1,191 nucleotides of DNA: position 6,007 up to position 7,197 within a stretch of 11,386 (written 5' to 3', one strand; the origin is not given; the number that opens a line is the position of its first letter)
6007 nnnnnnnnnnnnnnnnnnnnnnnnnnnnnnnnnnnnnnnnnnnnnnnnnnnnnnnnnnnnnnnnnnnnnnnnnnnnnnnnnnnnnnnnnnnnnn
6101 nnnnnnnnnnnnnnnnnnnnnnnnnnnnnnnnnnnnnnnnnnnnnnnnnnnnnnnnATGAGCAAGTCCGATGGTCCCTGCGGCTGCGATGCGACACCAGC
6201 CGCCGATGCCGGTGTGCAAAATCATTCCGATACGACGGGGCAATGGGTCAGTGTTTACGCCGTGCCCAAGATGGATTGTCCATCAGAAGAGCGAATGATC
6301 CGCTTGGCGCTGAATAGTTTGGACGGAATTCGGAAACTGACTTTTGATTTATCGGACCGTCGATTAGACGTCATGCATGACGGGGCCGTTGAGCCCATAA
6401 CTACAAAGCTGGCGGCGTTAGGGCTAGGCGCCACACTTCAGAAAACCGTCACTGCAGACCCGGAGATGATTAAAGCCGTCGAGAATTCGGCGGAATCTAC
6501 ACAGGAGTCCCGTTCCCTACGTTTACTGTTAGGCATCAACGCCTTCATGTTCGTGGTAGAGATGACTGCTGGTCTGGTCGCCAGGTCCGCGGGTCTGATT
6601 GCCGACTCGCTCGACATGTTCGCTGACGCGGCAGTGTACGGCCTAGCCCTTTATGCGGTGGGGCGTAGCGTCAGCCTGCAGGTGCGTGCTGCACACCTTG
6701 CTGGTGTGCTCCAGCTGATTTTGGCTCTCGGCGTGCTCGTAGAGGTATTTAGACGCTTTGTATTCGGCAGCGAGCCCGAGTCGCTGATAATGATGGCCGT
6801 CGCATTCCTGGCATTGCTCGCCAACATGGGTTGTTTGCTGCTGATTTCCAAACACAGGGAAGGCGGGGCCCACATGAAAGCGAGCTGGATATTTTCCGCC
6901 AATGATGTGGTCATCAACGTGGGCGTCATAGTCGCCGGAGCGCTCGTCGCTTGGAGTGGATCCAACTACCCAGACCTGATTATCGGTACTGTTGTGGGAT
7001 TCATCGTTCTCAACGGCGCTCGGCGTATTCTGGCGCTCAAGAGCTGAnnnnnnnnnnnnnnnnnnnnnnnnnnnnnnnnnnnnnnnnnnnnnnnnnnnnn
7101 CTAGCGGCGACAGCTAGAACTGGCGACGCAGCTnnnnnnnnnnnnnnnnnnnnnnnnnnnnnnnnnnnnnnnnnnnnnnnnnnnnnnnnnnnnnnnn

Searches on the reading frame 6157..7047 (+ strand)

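Call 4: search_protein_families(library=pfam, proteins=[window:6157-7047:+], max_evalue=0.1)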
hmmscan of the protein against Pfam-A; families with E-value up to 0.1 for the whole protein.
window:6157-7047:+ (296 aa): 2 families
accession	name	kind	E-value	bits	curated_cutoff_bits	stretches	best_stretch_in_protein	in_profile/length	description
PF01545.26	Cation_efflux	-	2.3e-14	54.1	26.6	1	123-292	3-190/198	Cation efflux family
PF00403.32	HMA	-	1.7e-05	25.5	24.8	1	33-79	1-50/62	Heavy-metal-associated domain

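Call 5: search_protein_families(library=ncbifam, proteins=[window:6157-7047:+], max_evalue=0.1)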
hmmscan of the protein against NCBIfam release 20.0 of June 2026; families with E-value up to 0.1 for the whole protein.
window:6157-7047:+ (296 aa): 5 families
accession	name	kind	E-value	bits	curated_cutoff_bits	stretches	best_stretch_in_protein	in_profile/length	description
TIGR01297.1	CDF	superfamily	8.3e-19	67.9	82.35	1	118-292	2-191/285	cation diffusion facilitator family transporter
NF002923.0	PRK03557.1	equivalog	9.7e-11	41.5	408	1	110-292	10-205/313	CDF family zinc transporter ZitB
NF033827.1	CDF_efflux_DmeF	equivalog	0.0022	17.4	250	1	112-239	9-149/309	CDF family Co(II)/Ni(II) efflux transporter DmeF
NF041115.1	UxxU_metal_bind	equivalog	0.032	14.4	95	1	35-77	9-51/74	metal-binding (seleno)protein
TIGR02052.1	MerP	equivalog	0.08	13.5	92.55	0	34-76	27-69/92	mercury resistance system periplasmic binding protein MerP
